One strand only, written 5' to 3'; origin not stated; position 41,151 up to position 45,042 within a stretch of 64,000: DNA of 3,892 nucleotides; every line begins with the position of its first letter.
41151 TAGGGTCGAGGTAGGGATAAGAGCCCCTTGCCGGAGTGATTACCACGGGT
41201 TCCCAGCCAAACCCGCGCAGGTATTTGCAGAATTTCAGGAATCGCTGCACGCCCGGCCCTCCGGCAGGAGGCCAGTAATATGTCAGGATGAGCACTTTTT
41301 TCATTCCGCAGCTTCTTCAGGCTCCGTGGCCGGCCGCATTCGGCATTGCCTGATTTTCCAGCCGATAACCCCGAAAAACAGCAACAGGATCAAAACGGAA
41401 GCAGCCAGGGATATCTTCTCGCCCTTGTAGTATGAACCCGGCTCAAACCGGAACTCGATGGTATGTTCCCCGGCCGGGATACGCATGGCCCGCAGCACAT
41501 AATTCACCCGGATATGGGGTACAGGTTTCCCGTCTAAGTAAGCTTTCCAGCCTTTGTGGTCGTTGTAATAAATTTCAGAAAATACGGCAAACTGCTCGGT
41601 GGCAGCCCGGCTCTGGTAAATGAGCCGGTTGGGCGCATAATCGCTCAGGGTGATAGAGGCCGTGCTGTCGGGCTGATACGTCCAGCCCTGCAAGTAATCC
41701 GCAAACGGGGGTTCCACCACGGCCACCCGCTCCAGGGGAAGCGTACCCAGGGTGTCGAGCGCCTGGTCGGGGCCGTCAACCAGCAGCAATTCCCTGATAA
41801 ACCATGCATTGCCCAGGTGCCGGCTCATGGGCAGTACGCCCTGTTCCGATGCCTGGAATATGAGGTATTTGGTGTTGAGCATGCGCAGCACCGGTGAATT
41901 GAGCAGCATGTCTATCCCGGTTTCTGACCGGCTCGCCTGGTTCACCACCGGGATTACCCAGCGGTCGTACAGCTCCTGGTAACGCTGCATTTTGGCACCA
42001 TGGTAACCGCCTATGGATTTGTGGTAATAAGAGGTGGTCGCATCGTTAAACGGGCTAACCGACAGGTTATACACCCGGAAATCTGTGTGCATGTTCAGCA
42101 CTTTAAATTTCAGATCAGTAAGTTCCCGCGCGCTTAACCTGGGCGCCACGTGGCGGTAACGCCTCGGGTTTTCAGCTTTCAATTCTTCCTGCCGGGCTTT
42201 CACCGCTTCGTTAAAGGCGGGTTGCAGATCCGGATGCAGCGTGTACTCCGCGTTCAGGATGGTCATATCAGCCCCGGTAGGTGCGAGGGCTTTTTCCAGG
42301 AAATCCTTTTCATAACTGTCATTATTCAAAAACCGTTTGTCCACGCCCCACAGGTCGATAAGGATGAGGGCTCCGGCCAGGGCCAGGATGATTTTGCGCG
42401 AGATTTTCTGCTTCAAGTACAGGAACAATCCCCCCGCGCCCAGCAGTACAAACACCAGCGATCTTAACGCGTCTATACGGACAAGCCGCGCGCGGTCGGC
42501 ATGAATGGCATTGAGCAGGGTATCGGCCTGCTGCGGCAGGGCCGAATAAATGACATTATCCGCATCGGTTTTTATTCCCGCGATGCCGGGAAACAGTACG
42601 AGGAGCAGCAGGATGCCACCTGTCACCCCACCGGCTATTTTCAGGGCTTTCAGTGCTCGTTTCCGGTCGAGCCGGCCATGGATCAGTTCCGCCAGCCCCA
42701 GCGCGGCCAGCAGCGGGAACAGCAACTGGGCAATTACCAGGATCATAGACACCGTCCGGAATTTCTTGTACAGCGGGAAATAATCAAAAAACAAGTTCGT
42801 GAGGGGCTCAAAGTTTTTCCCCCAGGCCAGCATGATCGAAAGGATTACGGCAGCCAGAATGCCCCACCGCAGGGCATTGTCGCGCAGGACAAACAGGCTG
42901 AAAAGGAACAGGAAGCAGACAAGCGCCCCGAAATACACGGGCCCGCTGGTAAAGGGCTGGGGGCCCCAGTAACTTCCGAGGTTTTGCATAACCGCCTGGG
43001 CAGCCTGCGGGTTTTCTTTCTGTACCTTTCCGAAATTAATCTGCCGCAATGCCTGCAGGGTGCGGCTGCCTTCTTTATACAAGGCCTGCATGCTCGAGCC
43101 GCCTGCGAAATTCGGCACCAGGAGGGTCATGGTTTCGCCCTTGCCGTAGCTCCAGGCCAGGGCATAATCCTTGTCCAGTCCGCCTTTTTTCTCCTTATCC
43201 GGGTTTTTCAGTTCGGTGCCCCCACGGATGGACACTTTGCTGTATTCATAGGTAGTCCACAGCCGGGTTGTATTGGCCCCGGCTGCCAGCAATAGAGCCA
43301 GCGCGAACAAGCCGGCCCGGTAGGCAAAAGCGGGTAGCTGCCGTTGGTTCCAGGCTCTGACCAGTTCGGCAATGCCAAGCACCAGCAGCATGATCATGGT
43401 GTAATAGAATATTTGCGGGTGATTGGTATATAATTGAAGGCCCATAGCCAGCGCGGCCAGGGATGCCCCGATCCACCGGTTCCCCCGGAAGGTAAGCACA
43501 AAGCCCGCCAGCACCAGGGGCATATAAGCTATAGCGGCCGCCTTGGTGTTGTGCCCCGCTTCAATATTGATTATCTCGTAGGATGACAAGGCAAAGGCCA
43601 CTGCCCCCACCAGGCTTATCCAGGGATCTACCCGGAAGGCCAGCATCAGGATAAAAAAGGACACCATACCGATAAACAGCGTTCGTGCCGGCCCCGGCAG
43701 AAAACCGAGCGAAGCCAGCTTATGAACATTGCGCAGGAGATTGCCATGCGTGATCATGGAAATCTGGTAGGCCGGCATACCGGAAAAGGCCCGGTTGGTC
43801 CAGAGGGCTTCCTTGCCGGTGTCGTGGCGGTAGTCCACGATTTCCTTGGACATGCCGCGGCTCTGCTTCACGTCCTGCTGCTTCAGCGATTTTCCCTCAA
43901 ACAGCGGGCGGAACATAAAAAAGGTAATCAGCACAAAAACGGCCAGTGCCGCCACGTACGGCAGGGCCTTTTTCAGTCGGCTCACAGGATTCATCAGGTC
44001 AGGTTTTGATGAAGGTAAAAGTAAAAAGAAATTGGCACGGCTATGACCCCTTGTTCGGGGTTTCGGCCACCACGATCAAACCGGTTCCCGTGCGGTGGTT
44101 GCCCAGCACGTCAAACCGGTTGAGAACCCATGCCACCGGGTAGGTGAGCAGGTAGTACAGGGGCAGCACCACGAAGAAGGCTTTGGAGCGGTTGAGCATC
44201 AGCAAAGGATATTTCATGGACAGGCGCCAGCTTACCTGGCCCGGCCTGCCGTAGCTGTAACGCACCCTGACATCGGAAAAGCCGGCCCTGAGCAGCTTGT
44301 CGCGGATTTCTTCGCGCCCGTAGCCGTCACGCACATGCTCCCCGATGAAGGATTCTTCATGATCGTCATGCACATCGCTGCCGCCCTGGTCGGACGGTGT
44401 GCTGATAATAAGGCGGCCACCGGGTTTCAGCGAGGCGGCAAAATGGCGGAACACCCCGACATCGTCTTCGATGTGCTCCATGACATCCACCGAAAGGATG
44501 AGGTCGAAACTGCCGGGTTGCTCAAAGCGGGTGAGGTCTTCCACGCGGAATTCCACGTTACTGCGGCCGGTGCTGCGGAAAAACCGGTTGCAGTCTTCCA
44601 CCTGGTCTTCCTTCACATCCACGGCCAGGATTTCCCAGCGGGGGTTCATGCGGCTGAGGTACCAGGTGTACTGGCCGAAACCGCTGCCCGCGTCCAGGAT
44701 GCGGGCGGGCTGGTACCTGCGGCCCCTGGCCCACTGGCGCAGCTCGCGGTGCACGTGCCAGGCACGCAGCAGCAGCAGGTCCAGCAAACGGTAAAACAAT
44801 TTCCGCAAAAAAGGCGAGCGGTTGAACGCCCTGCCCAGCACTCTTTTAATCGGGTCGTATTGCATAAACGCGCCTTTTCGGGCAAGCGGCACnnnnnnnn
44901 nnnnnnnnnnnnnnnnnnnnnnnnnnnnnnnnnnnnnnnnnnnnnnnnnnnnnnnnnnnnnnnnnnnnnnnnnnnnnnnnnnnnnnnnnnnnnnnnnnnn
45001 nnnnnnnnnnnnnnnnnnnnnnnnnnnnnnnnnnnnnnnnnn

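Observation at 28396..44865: Strand-mosaic glycan-modification locus wrapped around a giant T9SS cargo gene: candidate cargo-dedicated glycosylation/sulfation system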

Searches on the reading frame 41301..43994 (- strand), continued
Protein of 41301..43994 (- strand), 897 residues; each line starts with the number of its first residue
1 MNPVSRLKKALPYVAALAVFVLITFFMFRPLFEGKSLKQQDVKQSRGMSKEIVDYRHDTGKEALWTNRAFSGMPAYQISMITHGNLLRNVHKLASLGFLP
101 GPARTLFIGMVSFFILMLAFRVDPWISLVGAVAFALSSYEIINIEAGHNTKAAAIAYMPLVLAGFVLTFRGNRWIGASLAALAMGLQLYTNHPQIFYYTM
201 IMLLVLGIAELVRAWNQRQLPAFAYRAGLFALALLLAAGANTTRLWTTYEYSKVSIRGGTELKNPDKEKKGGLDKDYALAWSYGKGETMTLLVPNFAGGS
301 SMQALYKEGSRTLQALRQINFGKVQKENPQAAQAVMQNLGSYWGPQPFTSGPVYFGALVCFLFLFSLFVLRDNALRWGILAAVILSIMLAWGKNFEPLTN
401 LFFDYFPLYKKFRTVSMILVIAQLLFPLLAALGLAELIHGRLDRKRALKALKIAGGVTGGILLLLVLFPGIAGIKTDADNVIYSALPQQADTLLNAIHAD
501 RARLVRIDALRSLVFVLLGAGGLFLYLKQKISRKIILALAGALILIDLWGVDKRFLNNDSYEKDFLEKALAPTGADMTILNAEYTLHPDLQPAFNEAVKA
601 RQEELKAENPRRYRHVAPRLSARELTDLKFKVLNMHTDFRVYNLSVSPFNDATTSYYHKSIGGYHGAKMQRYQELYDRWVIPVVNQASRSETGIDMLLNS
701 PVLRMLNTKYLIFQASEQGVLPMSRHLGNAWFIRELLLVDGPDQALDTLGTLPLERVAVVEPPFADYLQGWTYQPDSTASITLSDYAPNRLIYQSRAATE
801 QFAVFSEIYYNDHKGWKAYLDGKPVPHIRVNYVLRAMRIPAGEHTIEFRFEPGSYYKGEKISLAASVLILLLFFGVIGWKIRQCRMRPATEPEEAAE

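Call 67: find_encoding_contigs(protein=P0241, flank=1000, max_places=3)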
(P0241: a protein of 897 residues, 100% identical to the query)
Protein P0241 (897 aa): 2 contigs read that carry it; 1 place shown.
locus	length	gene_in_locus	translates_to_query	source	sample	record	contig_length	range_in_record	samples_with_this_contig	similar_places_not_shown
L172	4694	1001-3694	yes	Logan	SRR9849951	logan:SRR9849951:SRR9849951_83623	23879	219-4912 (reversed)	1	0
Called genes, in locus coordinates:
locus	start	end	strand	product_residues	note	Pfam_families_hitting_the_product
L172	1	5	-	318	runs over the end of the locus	PF01073:3Beta_HSD, PF01370:Epimerase, PF02719:Polysacc_synt_2 (weak), PF04321:RmlD_sub_bind, PF16363:GDP_Man_Dehyd, PF07993:NAD_binding_4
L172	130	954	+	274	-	PF13489:Methyltransf_23, PF02353:CMAS (faint), PF05175:MTS (weak), PF13847:Methyltransf_31, PF08241:Methyltransf_11, PF08242:Methyltransf_12, PF13649:Methyltransf_25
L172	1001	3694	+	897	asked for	PF09586:YfhO (weak)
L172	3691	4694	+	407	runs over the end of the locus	?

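Call 72: predict_structure(alignment_id=A5)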
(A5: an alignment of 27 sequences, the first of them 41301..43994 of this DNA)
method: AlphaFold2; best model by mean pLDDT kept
length: 897 residues; sequences in the alignment: 27
mean_pLDDT: 84.2   pTM: 0.85
mean pLDDT of the five models: 84.2, 83.8, 83.4, 82.2, 77.4
residues with pLDDT >= 90: 380; 70-90: 400; 50-70: 90; < 50: 27
segments of 3 or more residues with pLDDT < 50: 267-273, 346-350, 665-667, 890-897
pLDDT, mean of each block of 10 residues (from residue 1): 62 92 92 86 73 83 75 61 87 83 91 96 93 90 83 93 95 94 93 83 91 93 96 95 84 68 62 56 68 73 71 88 84 77 53 83 94 84 82 79 69 62 90 92 91 95 92 78 87 90 89 95 95 94 90 80 81 90 91 93 90 87 89 84 73 70 61 84 79 83 90 86 86 94 91 92 90 91 87 95 87 76 93 93 95 88 96 93 72 39
secondary structure, 60 per line:
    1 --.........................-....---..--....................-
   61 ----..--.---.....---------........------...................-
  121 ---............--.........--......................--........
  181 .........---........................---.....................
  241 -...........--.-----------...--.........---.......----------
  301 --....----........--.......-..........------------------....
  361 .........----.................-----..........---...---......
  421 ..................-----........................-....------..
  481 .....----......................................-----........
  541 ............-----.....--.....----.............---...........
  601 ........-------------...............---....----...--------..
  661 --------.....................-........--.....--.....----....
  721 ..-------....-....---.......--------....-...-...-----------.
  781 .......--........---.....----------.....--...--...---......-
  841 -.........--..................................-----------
elements in order (helices of 4 or more, strands of 3 or more residues): H3-27 H29-32 H40-59 H87-94 H101-119 H124-135 H138-146 H149-170 H173-189 H193-216 H220-240 H242-252 H272-280 H284-290 H303-306 H311-318 H321-327 H329-338 H357-369 H374-390 H396-405 H415-438 H444-467 H469-472 H479-485 H490-527 H533-552 H565-569 H574-586 H590-608 H622-636 E640-643 H670-689 H691-698 H701-705 E708-712 E720-722 E730-733 E735-738 H742-748 E757-760 E780-787 E790-797 E801-805 E816-820 E823-825 E828-830 E834-839 E842-850 H853-886

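Call 74: fold_search(model_id=the predicted structure, library=pdb)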
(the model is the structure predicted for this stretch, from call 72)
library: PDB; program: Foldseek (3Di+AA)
matches with E <= 10: 422; with E <= 0.001: 2
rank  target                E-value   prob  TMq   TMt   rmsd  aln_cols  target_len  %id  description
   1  6w98_A                2.9e-06  1.00  0.36  0.26  20.9      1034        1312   11  Single-Particle Cryo-EM Structure of Arabinofuranosyltransferase AftD from Mycobacteria (released 2020-05-13)
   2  5f15                  2.0e-04  1.00  0.28  0.41  12.9       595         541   12  Crystal Structure of ArnT from Cupriavidus metallidurans bound to Undecaprenyl phosphate (released 2016-02-17)
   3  8agc_A                2.8e-03  1.00  0.33  0.41  17.8       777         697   10  Structure of yeast oligosaccharylransferase complex with lipid-linked oligosaccharide and non-acceptor peptide bound (released 2022-12-07)
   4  8if8_B                4.7e-03  1.00  0.29  0.39  16.4       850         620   10  Arabinosyltransferase AftA (released 2023-05-31)
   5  8pnl_C                5.2e-03  0.35  0.08  0.13  24.7       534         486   13  Outward-open conformation of a Major Facilitator Superfamily (MFS) transporter MHAS2168, a homologue of Rv1410 from M. (released 2023-10-18)
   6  8if8_C                5.9e-03  1.00  0.28  0.39  13.3       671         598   10  Arabinosyltransferase AftA (released 2023-05-31)
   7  8age_A                6.4e-03  1.00  0.26  0.34  18.4       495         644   13  Structure of yeast oligosaccharylransferase complex with acceptor peptide bound (released 2022-12-07)
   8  5ogl_A                1.3e-02  0.98  0.20  0.24  20.1       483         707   12  Structure of bacterial oligosaccharyltransferase PglB in complex with an acceptor peptide and an lipid-linked oligosac (released 2017-10-25)
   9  6s7o_A                1.5e-02  1.00  0.34  0.44  17.4       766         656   12  Cryo-EM structure of human oligosaccharyltransferase complex OST-A (released 2019-12-18)
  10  6gxc_A                1.5e-02  0.90  0.26  0.32  21.3       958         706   10  Bacterial oligosaccharyltransferase PglB in complex with an inhibitory peptide and a reactive lipid-linked oligosaccha (released 2018-11-14)
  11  9i5k_A                2.1e-02  1.00  0.18  0.31   6.3       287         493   11  Structure of the Chaetomium thermophilum Pmt4 homodimer (C2 symmetry) (released 2025-12-24)
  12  8zal_J                2.1e-02  0.20  0.09  0.13  24.4       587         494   11  EmrAB-TolC MFS-type tripartite multidrug efflux pump EA (released 2025-04-30)
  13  9i5l_A                2.7e-02  1.00  0.18  0.23   6.3       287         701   11  Structure of the Chaetomium thermophilum Pmt4 homodimer (C1 symmetry) (released 2025-12-24)
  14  6vyh_A                2.7e-02  0.18  0.08  0.14  25.1       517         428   12  Cryo-EM structure of SLC40/ferroportin in complex with Fab (released 2020-11-11)
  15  7oci_F                3.5e-02  1.00  0.26  0.36  14.2       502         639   12  Cryo-EM structure of yeast Ost6p containing oligosaccharyltransferase complex (released 2022-02-16)
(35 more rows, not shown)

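Call 90: search_protein_families(library=padloc, proteins=[window:41301-43994:-], max_evalue=0.001)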
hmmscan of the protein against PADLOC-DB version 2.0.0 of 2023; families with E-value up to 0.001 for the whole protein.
window:41301-43994:- (897 aa): 0 families

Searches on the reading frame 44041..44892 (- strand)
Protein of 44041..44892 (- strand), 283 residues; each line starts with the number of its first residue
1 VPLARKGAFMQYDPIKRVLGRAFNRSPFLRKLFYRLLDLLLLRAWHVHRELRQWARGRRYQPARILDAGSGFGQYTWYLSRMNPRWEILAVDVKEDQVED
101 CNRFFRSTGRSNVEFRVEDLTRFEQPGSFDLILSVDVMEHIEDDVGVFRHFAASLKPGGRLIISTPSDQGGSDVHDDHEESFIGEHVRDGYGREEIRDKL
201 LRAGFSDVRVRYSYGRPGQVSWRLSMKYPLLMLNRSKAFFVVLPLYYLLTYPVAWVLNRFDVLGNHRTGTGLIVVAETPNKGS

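Call 3: search_protein_families(library=pfam, proteins=[window:44041-44892:-], max_evalue=0.01)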
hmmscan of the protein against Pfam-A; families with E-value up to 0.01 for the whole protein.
window:44041-44892:- (283 aa): 17 families
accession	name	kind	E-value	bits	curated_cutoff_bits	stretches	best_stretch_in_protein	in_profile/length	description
PF13847.12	Methyltransf_31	-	1.6e-17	64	27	1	64-174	6-114/145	Methyltransferase domain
PF08242.18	Methyltransf_12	-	3.8e-17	63.2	30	1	66-161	1-98/98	Methyltransferase domain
PF13649.12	Methyltransf_25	-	3.3e-16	60.2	27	1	65-159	1-97/97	Methyltransferase domain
PF08241.18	Methyltransf_11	-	3.3e-15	56.9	21.2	1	66-163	1-95/95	Methyltransferase domain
PF13489.12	Methyltransf_23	-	2.6e-13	50.5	27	1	57-208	18-162/164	Methyltransferase domain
PF05175.20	MTS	-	4.6e-06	26.8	23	1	64-165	34-140/170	Methyltransferase small domain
PF02353.26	CMAS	-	2.4e-05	24.2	27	1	63-186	64-188/273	Mycolic acid cyclopropane synthetase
PF01209.24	Ubie_methyltran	-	4.6e-05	23.3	20.1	1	58-163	44-151/233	ubiE/COQ5 methyltransferase family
PF02390.23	Methyltransf_4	-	6.3e-05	22.9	24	1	65-119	5-59/173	Putative methyltransferase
PF06080.18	DUF938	-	0.00013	22.3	27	1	63-176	27-150/202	Protein of unknown function (DUF938)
PF01739.24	CheR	-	0.00014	21.8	27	1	102-163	109-173/195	CheR methyltransferase, SAM binding domain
PF01135.25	PCMT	-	0.00064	20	20.3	1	61-164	73-172/210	Protein-L-isoaspartate(D-aspartate) O-methyltransferase (PCMT)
PF03848.20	TehB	-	0.0015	18.4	20.4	1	60-159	29-128/193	Tellurite resistance protein TehB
PF01728.25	FtsJ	-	0.0021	18.4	24.1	1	63-134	23-97/181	FtsJ-like methyltransferase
PF05891.18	Methyltransf_PK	-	0.0057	16.7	27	1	59-182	53-178/218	AdoMet dependent proline di-methyltransferase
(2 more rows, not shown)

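Call 4: search_protein_families(library=ncbifam, proteins=[window:44041-44892:-], max_evalue=0.01)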
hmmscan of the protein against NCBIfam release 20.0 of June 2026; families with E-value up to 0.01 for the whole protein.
window:44041-44892:- (283 aa): 31 families (the best 25 are shown)
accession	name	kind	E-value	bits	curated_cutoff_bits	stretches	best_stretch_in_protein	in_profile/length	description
TIGR02072.1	BioC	equivalog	2.4e-14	53.7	184.95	1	53-198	25-165/244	malonyl-ACP O-methyltransferase BioC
TIGR01983.1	UbiG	equivalog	1.8e-13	50.3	102.95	1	42-165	28-153/228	bifunctional 2-polyprenyl-6-hydroxyphenol methylase/3-demethylubiquinol 3-O-methyltransferase UbiG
TIGR02021.1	BchM-ChlM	equivalog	1.6e-08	34.3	158.9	1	59-143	52-133/218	magnesium protoporphyrin IX methyltransferase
NF008823.0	PRK11873.1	subfamily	2.5e-08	33.8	263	1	64-211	80-229/272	arsenite methyltransferase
NF041536.1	ArsM_DUF2284_UU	exception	1.1e-07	30.5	575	1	61-164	76-181/459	arsenite methyltransferase/DUF2284 domain selenoprotein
NF053839.1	CPFASynBruc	equivalog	1.4e-07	30.8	600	1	63-170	176-283/410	cyclopropane fatty acid synthase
NF010703.0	PRK14103.1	equivalog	1.5e-07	31.1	320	1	59-167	27-128/256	trans-aconitate 2-methyltransferase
NF041820.1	daptide_MTase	equivalog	3.9e-07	29.8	175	1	50-186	25-165/243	daptide-type RiPP biosynthesis methyltransferase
NF045667.1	MTase_DVU1556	equivalog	3.9e-07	29.7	155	1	59-206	20-161/213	DVU_1556 family methyltransferase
NF043040.1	corrin_prot_MT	hypoth_equivalog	5.7e-07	29.2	180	1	61-164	41-148/216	corrinoid protein-associated methyltransferase CpaM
NF008992.0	PRK12335.1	equivalog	1.2e-06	27.9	303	1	47-144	110-202/289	SAM-dependent methyltransferase TehB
TIGR00452.1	TIGR00452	equivalog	1.4e-06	27.4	275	1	61-165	117-221/316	tRNA 5-methoxyuridine(34)/uridine 5-oxyacetic acid(34) synthase CmoB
NF011650.0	PRK15068.1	equivalog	2.2e-06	26.8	209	1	63-165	124-227/324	tRNA 5-methoxyuridine(34)/uridine 5-oxyacetic acid(34) synthase CmoB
TIGR03534.1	RF_mod_PrmC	equivalog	3.9e-06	26.5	199.1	1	59-134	86-162/253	peptide chain release factor N(5)-glutamine methyltransferase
NF008405.0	PRK11207.1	equivalog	5.8e-06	25.9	218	1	59-160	28-129/198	tellurite resistance methyltransferase TehB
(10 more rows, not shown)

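Call 78: search_protein_families(library=pfam, proteins=[window:44041-44865:-], max_evalue=0.0001)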
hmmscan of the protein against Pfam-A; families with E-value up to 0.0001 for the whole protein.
window:44041-44865:- (274 aa): 9 families
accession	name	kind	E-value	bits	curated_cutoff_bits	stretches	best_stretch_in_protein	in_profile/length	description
PF13847.12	Methyltransf_31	-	1.5e-17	64.1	27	1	55-165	6-114/145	Methyltransferase domain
PF08242.18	Methyltransf_12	-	3.7e-17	63.3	30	1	57-152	1-98/98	Methyltransferase domain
PF13649.12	Methyltransf_25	-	3.2e-16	60.2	27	1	56-150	1-97/97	Methyltransferase domain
PF08241.18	Methyltransf_11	-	3.1e-15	57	21.2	1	57-154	1-95/95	Methyltransferase domain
PF13489.12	Methyltransf_23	-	2.4e-13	50.6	27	1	48-199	18-162/164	Methyltransferase domain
PF05175.20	MTS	-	4.3e-06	26.9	23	1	55-156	34-140/170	Methyltransferase small domain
PF02353.26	CMAS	-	2.2e-05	24.4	27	1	54-177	64-188/273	Mycolic acid cyclopropane synthetase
PF01209.24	Ubie_methyltran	-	4.1e-05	23.5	20.1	0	49-154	44-151/233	ubiE/COQ5 methyltransferase family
PF02390.23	Methyltransf_4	-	5.9e-05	23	24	0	56-110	5-59/173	Putative methyltransferase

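Call 90: search_protein_families(library=padloc, proteins=[window:44041-44865:-], max_evalue=0.001)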
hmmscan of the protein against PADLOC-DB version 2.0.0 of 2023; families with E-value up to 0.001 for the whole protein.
window:44041-44865:- (274 aa): 1 family
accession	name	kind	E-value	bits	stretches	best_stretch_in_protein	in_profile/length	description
PDLC04134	mad2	-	5.4e-20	69.7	1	40-202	277-423/492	mads_2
